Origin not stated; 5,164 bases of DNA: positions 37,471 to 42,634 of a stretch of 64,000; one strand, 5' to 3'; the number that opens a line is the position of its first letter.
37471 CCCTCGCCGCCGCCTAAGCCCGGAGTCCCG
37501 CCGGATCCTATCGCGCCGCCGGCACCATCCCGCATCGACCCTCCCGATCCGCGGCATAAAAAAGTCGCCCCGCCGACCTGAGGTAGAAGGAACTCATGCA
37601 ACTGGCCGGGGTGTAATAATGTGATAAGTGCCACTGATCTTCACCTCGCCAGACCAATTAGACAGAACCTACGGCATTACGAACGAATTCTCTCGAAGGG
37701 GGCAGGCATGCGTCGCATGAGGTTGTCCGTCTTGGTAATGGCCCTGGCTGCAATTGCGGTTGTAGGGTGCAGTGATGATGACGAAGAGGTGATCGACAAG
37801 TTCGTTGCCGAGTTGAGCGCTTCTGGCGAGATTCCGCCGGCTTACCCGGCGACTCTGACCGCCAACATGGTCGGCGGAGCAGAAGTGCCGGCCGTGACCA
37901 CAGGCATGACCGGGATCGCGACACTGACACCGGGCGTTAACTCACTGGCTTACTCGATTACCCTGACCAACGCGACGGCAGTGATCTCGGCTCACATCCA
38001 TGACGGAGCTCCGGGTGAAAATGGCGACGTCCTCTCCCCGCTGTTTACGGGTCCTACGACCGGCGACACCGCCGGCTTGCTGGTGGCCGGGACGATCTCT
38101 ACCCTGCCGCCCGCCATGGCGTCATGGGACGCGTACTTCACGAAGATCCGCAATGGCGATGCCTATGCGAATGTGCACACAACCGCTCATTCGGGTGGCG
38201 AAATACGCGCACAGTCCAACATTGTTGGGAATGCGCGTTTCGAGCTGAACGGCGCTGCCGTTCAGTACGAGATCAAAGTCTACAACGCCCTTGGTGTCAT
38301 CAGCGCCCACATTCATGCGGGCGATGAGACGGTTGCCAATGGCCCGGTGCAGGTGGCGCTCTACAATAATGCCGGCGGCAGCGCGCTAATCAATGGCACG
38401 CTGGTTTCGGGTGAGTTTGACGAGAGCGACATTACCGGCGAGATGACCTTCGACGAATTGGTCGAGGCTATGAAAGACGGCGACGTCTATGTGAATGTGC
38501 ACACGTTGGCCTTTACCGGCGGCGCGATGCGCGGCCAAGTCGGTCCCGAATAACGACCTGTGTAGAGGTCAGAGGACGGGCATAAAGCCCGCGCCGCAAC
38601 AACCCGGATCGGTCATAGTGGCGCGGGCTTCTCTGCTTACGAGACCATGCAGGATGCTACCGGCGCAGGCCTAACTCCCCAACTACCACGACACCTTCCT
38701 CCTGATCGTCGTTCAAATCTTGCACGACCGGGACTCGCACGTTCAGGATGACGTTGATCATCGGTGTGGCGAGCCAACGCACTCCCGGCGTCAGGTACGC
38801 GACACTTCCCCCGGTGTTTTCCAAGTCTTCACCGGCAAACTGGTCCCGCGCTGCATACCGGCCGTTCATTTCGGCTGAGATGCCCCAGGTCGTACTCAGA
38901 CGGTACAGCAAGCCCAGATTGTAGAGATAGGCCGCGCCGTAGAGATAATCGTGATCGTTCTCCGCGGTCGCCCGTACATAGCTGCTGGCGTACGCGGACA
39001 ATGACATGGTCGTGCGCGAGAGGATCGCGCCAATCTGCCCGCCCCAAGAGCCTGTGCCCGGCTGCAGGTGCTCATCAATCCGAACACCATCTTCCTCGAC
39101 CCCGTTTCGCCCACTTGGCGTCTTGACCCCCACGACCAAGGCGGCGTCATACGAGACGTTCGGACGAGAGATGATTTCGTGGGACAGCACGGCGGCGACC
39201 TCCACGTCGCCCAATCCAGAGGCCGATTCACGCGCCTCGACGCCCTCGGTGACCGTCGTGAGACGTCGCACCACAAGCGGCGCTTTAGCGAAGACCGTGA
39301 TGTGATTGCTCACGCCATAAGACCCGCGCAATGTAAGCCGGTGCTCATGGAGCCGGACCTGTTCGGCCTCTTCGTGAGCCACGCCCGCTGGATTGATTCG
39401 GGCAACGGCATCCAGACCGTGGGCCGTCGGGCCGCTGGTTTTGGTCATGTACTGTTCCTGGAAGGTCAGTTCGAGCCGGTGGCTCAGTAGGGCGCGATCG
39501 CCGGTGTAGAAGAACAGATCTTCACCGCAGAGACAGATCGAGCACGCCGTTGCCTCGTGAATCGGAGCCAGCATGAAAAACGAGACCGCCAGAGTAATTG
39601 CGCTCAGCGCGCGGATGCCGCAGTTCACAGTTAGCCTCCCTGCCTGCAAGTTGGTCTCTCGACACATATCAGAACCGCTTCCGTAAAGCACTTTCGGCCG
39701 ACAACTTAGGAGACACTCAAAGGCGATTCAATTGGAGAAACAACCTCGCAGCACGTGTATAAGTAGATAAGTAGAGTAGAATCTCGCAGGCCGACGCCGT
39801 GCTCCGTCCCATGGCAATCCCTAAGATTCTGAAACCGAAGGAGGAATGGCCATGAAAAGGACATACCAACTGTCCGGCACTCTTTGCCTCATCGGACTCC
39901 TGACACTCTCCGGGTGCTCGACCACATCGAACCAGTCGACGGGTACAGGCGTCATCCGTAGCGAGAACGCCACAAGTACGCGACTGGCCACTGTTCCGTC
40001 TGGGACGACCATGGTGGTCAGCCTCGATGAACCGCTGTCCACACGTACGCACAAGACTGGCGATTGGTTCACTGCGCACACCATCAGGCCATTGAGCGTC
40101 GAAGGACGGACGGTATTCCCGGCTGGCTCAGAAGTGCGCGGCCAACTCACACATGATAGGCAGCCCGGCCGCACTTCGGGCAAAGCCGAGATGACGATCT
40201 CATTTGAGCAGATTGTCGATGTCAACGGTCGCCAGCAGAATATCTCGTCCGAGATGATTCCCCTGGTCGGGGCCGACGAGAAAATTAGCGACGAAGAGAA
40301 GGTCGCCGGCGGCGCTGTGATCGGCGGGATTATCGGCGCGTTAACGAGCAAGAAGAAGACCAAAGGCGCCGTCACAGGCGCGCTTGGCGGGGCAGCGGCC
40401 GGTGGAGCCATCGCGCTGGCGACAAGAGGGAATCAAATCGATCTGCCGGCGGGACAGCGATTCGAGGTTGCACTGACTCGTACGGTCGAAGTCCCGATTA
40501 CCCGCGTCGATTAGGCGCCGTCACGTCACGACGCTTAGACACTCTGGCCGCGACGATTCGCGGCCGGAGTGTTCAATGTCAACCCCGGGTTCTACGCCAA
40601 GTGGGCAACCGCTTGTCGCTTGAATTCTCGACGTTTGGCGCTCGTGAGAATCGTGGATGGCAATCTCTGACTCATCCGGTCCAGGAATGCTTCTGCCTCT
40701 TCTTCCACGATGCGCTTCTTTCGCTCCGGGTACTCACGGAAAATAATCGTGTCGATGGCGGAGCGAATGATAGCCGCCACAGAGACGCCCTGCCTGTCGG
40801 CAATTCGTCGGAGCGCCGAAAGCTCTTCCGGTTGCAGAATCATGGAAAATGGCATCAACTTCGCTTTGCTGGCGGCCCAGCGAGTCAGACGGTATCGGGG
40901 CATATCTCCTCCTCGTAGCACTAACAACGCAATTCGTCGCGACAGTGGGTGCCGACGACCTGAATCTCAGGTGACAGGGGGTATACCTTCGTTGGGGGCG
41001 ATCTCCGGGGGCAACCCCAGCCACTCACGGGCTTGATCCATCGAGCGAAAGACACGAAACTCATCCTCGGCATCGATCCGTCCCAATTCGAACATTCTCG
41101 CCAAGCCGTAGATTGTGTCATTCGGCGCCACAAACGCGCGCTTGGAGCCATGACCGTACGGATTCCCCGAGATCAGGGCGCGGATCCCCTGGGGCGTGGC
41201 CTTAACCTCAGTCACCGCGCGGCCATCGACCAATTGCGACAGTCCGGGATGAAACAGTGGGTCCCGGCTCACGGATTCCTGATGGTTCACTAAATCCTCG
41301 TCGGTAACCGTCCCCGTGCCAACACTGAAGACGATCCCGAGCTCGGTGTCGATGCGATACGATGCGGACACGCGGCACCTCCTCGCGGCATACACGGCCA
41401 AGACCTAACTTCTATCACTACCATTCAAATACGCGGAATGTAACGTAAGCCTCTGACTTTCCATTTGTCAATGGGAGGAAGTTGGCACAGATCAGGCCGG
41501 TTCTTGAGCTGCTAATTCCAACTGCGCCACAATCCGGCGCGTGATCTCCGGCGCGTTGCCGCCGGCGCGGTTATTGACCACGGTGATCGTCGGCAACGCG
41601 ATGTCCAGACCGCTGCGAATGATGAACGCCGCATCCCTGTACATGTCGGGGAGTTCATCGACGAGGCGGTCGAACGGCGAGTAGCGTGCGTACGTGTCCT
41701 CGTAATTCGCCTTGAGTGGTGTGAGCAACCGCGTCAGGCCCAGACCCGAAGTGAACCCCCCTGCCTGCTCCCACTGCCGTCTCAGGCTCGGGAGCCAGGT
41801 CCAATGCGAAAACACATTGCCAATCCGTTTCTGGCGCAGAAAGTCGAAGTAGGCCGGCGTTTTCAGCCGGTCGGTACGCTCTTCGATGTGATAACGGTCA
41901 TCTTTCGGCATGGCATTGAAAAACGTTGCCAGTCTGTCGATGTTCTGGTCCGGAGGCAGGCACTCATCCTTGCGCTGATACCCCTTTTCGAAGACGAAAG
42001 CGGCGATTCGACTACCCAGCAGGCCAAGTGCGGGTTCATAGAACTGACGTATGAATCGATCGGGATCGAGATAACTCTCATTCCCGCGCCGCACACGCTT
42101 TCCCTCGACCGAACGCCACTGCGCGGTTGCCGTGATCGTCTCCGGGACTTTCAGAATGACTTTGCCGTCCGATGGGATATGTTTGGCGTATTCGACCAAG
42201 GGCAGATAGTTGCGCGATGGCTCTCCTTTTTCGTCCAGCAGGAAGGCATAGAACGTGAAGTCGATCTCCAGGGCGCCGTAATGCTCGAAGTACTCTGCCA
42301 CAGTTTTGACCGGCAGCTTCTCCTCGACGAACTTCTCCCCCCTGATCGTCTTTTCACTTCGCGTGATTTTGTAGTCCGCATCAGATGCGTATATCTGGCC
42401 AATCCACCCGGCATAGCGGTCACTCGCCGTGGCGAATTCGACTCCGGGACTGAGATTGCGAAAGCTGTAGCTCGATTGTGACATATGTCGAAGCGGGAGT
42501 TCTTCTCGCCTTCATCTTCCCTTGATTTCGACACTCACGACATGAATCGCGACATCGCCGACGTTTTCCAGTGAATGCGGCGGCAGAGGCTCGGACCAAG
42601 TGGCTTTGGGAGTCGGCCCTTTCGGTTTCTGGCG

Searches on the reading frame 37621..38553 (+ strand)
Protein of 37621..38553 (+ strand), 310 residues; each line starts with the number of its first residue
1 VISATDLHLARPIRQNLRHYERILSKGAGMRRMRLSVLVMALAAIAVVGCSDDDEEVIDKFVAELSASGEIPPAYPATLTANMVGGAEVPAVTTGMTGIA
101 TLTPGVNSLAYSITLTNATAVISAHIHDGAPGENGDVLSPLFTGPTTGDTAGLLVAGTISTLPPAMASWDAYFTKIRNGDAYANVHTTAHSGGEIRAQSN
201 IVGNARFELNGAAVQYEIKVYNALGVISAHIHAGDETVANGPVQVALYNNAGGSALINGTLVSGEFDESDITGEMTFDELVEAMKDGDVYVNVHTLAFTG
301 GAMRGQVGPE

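Call 30: search_protein_families(library=pfam, proteins=[window:37621-38553:+], max_evalue=0.0001)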
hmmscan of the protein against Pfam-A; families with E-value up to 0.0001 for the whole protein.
window:37621-38553:+ (310 aa): 1 family
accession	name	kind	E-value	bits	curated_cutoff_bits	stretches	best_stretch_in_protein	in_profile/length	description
PF07452.17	CHRD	-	3.5e-38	131.5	24.1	2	79-198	1-116/117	CHRD domain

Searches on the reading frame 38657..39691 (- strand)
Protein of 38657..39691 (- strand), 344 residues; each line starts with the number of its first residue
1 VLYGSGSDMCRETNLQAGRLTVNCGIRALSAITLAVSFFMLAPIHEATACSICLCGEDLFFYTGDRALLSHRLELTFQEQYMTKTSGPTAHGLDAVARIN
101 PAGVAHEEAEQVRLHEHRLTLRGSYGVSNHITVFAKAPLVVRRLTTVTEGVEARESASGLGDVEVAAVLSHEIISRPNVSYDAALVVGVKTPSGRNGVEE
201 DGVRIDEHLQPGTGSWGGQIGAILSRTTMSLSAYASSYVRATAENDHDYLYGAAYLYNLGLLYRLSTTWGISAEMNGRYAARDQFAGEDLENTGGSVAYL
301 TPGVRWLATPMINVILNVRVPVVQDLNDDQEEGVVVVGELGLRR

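Call 27: find_encoding_contigs(protein=window:38657-39691:-, flank=10000, max_places=2)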
Protein window:38657-39691:- (344 aa): no gene with exactly this product is on record in the collection.

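Call 31: search_protein_families(library=pfam, proteins=[window:38657-39691:-], max_evalue=0.0001)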
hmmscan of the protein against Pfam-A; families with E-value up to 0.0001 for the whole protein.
window:38657-39691:- (344 aa): 1 family
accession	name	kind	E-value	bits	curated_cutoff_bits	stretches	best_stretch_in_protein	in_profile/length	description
PF13557.12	Phenol_MetA_deg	-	1.8e-09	38.4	22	1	122-319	37-222/242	Putative MetA-pathway of phenol degradation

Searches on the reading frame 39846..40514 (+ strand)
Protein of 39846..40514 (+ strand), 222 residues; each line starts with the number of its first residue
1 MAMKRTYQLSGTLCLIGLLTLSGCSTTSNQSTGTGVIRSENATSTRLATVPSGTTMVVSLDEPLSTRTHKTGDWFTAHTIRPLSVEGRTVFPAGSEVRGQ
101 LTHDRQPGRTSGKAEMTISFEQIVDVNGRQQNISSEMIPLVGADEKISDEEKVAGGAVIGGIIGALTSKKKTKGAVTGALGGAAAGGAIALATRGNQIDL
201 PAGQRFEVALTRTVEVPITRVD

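Call 31: search_protein_families(library=pfam, proteins=[window:39846-40514:+], max_evalue=0.0001)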
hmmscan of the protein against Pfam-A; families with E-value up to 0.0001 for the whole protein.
window:39846-40514:+ (222 aa): 1 family
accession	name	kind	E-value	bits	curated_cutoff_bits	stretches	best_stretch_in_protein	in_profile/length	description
PF13441.11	Gly-zipper_YMGG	-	7e-05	22.9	28.9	0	153-189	7-42/45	YMGG-like Gly-zipper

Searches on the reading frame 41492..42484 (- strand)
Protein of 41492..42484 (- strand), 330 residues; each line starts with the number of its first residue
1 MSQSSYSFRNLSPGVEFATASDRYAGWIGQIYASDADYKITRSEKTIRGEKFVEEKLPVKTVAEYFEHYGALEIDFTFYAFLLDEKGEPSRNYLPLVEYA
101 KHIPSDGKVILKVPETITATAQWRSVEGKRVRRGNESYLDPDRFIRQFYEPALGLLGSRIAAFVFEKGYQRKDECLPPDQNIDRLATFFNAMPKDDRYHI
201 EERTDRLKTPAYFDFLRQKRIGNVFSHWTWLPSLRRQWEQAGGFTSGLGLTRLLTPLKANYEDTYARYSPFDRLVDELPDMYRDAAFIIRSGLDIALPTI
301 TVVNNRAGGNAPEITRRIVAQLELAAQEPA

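Call 31: search_protein_families(library=pfam, proteins=[window:41492-42484:-], max_evalue=0.0001)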
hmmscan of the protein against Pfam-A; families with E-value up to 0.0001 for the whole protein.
window:41492-42484:- (330 aa): 1 family
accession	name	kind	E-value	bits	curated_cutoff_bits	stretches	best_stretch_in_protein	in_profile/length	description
PF01904.24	DUF72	-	2.5e-14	54.3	25.3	1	61-318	10-214/217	Protein of unknown function DUF72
